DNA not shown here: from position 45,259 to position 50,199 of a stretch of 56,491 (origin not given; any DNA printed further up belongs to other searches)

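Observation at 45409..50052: A 1547-aa lipoprotein is built from about 20 degenerate Cys/His knuckle modules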

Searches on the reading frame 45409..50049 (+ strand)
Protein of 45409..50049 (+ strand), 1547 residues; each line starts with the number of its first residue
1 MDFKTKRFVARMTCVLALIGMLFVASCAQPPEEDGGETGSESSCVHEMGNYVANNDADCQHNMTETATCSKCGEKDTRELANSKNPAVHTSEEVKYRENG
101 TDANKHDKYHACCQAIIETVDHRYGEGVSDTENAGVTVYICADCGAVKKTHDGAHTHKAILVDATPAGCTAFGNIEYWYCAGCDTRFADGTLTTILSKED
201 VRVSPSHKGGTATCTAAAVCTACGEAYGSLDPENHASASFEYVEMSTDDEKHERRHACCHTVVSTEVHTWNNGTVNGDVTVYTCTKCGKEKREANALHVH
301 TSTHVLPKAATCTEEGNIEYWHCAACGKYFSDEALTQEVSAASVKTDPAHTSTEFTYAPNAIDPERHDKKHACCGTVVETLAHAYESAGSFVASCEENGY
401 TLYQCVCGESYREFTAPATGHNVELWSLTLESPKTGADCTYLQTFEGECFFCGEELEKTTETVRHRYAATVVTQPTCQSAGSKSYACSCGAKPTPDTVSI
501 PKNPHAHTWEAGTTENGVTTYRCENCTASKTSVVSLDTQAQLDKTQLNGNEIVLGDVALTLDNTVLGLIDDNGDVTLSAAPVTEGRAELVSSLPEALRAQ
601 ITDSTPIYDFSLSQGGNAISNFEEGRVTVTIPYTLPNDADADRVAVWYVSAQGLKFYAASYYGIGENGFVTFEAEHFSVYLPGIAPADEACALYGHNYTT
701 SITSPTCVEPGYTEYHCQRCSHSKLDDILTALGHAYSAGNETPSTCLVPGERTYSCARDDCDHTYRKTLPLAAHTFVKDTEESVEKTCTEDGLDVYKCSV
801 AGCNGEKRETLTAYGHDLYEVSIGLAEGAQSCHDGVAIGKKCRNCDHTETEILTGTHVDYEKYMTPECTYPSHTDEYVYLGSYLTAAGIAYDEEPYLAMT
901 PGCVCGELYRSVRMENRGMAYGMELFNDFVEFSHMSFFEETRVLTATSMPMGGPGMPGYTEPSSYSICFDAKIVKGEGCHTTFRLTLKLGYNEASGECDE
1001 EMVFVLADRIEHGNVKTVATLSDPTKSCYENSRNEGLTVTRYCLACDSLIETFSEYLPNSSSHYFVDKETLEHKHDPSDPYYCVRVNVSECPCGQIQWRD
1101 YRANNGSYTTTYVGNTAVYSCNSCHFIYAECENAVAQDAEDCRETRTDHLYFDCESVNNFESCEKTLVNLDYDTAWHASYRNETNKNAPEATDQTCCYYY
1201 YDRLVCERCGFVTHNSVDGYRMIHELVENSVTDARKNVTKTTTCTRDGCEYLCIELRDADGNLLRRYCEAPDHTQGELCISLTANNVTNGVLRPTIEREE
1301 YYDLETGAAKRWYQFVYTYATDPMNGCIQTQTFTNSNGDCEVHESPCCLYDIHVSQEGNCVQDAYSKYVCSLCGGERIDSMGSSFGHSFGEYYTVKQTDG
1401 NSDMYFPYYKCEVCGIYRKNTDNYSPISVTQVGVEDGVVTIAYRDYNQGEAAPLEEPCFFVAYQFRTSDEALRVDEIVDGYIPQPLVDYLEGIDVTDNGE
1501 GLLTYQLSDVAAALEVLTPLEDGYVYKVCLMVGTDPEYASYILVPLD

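Call 4: search_protein_families(library=pfam, proteins=[window:45409-50049:+], max_evalue=10)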
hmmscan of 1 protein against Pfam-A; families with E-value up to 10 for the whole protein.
window:45409-50049:+ (1547 aa): 2 families
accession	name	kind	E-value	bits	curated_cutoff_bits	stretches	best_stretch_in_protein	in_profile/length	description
PF01676.23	Metalloenzyme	-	0.11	12.4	24.3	1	100-160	156-216/252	Metalloenzyme superfamily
PF21664.2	TBPIP_C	-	3.7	8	27.2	0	1394-1418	32-56/115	TBP-interacting protein, C-terminal domain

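Call 5: search_protein_families(library=ncbifam, proteins=[window:45409-50049:+], max_evalue=10)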
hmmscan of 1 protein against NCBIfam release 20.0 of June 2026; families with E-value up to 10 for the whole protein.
window:45409-50049:+ (1547 aa): 2 families
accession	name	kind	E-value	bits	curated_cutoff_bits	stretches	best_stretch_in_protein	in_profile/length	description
NF050000.1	IS1_IS1595_Zn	domain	0.18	12.4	28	1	511-529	12-30/34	IS1/IS1595 family N-terminal zinc-binding domain-containing protein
NF010736.0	PRK14138.1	equivalog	0.27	10.5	395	0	172-202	114-144/244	NAD-dependent deacetylase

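Call 7: find_homologous_proteins(query=window:45409-50049:+, max_evalue=0.001)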
Query window:45409-50049:+ (1547 aa): 4028 proteins with E <= 0.001 among 8000 candidates; the best 120 are listed.
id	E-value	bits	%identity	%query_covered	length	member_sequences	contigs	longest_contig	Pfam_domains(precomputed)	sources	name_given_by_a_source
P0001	0.0e+0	3626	100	99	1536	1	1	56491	-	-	-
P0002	0.0e+0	1211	44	86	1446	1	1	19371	-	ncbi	-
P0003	0.0e+0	1133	41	98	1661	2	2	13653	-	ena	-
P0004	0.0e+0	1117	43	86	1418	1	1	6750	-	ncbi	-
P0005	0.0e+0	1110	43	86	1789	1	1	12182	-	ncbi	-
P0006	0.0e+0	1109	44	79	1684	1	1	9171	-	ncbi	-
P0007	0.0e+0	1078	40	90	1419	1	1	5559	-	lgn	-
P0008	0.0e+0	1062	40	87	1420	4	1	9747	-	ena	-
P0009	0.0e+0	1051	39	98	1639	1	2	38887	-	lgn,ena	-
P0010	0.0e+0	1037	38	99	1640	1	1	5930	-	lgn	-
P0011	2.0e-158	547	31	81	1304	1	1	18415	-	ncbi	-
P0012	3.4e-127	444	26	22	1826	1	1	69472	PF23104.2,PF01336.32,PF12874.14,PF20097.5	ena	-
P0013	4.7e-122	427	28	14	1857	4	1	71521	PF17782.8,PF23104.2,PF01562.25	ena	-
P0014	3.1e-105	371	28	86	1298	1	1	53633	-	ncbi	-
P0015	1.5e-104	369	27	21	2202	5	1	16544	PF18439.8,PF25185.2,PF19789.7,PF18998.7,PF12171.15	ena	-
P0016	2.6e-94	335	31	16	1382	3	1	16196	PF23674.2,PF00963.25,PF23104.2,PF24292.2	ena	-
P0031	3.3e-66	242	28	18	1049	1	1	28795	PF26182.1,PF23104.2,PF23310.2,PF25095.2,PF12171.15,PF02368.25,PF12874.14,PF01841.26,PF10367.16,PF17026.11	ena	-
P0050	1.1e-57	213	29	14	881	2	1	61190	PF21500.4,PF27065.1,PF20097.5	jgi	-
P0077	1.5e-48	183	27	18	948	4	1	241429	PF26182.1,PF23310.2,PF22359.3,PF25095.2,PF12171.15,PF02368.25,PF12874.14,PF01841.26,PF17026.11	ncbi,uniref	ncbi:transglutaminase domain-containing protein [Blautia sp. 1033sp1_1033st1_G9_1033SCRN_220408]|uni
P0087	2.6e-46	176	30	12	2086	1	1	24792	PF20641.4,PF19553.5,PF18439.8,PF02148.26,PF13306.13,PF24292.2,PF05725.19,PF13855.13,PF13248.12,PF02892.22,PF23077.2,PF06467.21,PF00404.25,PF26435.2,PF12799.14,PF20085.6,PF23952.2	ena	-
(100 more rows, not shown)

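Call 8: search_solved_structures(query=window:45409-50049:+, max_evalue=10, show_alignments=2)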
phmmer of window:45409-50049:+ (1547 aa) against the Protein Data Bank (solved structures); distinct sequences matched with E-value up to 10: 10.
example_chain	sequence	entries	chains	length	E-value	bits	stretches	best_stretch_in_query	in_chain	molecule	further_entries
9qa6_A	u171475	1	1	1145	3.2e-05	24.6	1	293-421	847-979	IgA protease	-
7sht_K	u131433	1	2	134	0.18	12.1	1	609-691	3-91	clone_7 Variable fragment light chain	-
8cuc_E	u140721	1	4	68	0.2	12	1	282-313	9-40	Sal-like protein 4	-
8a4i_I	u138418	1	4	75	0.23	11.8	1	282-313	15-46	Sal-like protein 4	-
7y3i_A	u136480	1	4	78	0.27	11.5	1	282-313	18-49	Sal-like protein 4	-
7y3k_A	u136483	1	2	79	0.27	11.5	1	282-313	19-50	Sal-like protein 4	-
2en7_A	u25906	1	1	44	0.55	10.5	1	273-305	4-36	Zinc finger protein 268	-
6umg_R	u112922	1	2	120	1.3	9.3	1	384-468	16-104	Receptor activity-modifying protein 1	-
5v3g_D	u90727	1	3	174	4.6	7.5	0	280-322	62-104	PR domain zinc finger protein 9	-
2i13_A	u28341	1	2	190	5.8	7.1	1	276-316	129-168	Aart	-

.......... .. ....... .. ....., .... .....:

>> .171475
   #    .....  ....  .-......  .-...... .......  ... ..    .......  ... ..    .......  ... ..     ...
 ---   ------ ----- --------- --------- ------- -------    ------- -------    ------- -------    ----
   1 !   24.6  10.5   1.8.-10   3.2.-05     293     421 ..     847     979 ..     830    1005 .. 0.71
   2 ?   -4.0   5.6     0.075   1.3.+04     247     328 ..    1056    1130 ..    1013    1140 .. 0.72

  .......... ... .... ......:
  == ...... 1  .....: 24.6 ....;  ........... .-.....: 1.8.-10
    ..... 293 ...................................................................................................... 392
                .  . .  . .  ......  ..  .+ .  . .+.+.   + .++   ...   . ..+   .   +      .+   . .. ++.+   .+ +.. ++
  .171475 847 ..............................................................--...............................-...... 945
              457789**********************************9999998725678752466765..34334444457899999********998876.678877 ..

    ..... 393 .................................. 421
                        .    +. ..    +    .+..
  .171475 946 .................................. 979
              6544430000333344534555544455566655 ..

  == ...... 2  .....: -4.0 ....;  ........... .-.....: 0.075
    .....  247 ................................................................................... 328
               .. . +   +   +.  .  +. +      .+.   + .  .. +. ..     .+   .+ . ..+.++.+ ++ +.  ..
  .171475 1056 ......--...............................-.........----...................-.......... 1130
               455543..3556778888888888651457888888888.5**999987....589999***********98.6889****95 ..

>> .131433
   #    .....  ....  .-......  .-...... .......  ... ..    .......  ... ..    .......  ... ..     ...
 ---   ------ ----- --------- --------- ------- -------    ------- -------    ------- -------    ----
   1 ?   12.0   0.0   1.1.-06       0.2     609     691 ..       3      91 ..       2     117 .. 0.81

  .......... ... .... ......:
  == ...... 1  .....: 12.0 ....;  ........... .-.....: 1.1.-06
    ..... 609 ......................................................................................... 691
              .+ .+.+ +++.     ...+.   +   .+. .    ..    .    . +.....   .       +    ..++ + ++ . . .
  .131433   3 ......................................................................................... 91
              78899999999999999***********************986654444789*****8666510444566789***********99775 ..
